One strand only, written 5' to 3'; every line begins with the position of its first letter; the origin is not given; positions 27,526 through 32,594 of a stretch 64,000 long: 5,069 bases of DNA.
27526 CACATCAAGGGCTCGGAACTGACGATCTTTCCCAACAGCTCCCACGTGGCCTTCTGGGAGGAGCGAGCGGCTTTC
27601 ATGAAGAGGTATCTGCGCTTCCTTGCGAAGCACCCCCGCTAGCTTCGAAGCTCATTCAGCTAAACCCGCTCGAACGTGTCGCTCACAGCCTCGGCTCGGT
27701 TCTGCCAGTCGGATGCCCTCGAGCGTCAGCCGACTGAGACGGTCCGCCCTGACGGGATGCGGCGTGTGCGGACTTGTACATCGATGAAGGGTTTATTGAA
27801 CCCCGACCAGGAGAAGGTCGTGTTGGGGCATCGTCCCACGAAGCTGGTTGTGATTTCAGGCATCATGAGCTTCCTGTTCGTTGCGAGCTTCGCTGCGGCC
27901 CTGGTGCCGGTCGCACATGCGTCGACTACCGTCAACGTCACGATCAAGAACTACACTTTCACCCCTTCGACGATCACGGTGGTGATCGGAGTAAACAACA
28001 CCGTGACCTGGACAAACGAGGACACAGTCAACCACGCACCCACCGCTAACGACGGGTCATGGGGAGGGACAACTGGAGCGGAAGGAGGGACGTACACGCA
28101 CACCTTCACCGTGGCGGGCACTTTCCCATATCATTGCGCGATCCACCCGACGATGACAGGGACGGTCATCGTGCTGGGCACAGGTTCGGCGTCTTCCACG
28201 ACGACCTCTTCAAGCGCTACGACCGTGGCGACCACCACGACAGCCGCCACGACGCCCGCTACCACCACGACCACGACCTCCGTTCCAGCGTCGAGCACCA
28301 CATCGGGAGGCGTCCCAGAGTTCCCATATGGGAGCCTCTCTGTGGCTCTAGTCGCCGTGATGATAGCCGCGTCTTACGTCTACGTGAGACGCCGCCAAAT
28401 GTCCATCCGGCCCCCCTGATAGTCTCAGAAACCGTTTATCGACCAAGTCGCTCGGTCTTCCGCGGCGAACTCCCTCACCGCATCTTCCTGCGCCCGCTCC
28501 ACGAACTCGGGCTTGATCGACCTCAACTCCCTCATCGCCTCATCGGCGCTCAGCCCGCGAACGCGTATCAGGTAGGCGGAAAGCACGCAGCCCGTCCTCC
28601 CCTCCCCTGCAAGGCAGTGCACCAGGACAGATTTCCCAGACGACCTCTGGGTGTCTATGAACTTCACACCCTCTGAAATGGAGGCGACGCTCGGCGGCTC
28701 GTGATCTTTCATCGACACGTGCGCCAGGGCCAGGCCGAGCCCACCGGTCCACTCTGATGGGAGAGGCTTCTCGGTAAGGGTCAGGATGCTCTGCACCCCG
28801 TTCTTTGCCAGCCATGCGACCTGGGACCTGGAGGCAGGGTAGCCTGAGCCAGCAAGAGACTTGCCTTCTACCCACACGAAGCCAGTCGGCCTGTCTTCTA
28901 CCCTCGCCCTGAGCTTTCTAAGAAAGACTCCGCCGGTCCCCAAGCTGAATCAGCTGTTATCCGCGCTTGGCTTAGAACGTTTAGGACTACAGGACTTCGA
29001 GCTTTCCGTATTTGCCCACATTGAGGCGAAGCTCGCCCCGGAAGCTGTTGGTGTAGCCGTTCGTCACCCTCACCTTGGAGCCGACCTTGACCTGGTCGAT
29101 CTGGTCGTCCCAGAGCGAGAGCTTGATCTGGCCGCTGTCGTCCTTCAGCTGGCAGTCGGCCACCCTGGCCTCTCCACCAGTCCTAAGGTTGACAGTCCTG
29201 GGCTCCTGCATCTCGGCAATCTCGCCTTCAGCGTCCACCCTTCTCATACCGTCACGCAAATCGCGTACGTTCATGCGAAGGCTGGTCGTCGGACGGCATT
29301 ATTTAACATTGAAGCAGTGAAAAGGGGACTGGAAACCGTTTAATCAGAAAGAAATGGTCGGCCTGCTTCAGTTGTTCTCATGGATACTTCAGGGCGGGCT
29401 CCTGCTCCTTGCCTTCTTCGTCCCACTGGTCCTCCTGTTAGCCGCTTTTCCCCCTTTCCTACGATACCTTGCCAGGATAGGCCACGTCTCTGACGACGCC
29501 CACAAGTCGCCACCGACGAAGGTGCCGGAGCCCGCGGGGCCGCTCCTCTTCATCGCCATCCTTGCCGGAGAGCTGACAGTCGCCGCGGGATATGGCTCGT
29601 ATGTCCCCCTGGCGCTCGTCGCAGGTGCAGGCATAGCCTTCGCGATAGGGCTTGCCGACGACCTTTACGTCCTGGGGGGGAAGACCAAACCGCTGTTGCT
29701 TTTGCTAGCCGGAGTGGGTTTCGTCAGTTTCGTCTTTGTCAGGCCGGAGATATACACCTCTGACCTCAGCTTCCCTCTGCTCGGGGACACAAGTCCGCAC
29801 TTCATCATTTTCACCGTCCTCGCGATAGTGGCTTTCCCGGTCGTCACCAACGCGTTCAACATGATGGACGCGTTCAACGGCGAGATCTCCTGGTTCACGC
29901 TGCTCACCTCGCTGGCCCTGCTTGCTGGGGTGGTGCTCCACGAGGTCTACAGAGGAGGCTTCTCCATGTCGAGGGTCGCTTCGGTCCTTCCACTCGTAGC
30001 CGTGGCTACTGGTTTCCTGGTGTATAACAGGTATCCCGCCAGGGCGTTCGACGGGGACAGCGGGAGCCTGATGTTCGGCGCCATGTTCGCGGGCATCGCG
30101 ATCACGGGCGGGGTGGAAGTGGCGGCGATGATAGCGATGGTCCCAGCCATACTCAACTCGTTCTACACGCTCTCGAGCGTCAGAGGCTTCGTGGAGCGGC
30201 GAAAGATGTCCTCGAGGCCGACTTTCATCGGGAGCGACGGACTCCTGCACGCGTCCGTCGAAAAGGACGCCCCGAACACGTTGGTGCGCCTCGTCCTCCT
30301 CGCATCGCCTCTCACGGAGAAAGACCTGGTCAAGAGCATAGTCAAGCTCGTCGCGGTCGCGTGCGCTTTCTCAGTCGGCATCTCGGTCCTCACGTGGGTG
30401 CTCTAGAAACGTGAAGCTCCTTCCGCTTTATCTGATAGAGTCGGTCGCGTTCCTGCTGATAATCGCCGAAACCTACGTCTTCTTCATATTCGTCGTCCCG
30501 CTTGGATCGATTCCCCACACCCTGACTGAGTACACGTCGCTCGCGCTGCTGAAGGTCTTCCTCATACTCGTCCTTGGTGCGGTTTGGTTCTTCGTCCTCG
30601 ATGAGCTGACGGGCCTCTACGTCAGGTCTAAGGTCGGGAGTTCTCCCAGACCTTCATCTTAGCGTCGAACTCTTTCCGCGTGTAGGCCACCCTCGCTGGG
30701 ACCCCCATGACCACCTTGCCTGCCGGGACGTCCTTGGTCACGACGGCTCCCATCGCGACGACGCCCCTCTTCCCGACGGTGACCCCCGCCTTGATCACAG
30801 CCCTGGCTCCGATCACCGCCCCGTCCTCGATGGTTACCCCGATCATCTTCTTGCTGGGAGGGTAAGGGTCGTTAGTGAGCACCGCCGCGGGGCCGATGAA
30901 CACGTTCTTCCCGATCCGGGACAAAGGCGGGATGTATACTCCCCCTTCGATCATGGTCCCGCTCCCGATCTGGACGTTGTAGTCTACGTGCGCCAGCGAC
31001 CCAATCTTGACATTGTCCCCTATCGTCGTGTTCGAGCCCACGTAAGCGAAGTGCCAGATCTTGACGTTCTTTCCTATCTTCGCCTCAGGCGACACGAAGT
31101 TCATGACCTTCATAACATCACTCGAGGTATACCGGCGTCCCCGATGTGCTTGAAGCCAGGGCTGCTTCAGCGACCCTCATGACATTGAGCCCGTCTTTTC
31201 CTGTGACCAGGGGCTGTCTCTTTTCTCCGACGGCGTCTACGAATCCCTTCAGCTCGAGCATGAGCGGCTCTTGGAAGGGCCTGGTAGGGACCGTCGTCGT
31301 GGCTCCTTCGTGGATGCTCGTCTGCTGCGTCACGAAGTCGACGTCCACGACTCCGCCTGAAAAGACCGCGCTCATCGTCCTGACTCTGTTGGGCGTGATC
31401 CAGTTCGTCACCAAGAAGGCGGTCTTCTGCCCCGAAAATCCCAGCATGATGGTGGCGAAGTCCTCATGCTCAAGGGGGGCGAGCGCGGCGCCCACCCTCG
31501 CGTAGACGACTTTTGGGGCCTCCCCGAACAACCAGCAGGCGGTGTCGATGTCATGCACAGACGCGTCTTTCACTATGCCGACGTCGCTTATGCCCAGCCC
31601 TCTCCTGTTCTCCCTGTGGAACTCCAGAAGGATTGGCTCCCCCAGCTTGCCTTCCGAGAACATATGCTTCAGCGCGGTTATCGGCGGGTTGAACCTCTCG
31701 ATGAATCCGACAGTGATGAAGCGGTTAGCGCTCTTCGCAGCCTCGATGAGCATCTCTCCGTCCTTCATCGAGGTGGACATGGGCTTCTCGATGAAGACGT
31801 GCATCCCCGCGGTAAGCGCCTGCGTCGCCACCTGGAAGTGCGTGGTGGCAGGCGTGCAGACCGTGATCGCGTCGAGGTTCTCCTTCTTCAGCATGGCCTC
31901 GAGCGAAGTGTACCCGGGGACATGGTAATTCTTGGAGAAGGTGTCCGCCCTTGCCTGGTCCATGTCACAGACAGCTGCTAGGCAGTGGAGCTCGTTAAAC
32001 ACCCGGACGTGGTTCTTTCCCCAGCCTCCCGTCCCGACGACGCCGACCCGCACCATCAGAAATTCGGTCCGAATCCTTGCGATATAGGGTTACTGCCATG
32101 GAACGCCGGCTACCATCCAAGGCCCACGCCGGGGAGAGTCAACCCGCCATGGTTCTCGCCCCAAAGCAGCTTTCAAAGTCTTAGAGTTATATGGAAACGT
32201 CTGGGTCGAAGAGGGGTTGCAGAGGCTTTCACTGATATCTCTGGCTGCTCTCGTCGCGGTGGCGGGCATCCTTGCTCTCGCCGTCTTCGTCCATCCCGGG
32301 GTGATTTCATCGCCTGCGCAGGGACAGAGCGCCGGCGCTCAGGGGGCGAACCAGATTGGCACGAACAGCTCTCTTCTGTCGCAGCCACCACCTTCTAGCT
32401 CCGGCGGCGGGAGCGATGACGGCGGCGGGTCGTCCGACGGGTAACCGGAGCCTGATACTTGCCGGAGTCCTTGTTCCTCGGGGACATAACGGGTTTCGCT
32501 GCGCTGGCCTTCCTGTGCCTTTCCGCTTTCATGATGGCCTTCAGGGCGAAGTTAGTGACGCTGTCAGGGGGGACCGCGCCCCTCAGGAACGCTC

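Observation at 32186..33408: Three-gene module: mini cytochrome-b-like bis-His membrane protein coupled to a TAT-Rieske protein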

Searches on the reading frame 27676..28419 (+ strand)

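Call 62: search_protein_families(library=pfam, proteins=[window:27676-28419:+], max_evalue=0.001)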
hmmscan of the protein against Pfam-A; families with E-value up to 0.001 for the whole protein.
window:27676-28419:+ (247 aa): 1 family
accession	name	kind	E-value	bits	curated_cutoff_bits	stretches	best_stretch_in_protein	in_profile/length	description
PF13473.12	Cupredoxin_1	-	2.7e-10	40.6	27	1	67-166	8-104/104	Cupredoxin-like domain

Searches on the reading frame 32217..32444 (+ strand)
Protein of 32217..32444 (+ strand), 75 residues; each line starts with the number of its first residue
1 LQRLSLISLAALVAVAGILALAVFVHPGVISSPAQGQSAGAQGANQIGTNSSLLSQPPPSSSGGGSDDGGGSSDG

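Call 3: search_protein_families(library=pfam, proteins=[window:32217-32444:+], max_evalue=10)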
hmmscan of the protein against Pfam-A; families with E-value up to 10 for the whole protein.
window:32217-32444:+ (75 aa): 1 family
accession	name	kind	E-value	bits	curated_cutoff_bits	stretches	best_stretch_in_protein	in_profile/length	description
PF11106.13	YjbE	-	3.1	8.5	27.9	1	6-72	5-72/79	Exopolysaccharide production protein YjbE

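Call 4: search_protein_families(library=ncbifam, proteins=[window:32217-32444:+], max_evalue=10)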
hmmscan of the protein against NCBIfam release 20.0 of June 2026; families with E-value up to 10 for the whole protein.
window:32217-32444:+ (75 aa): 0 families
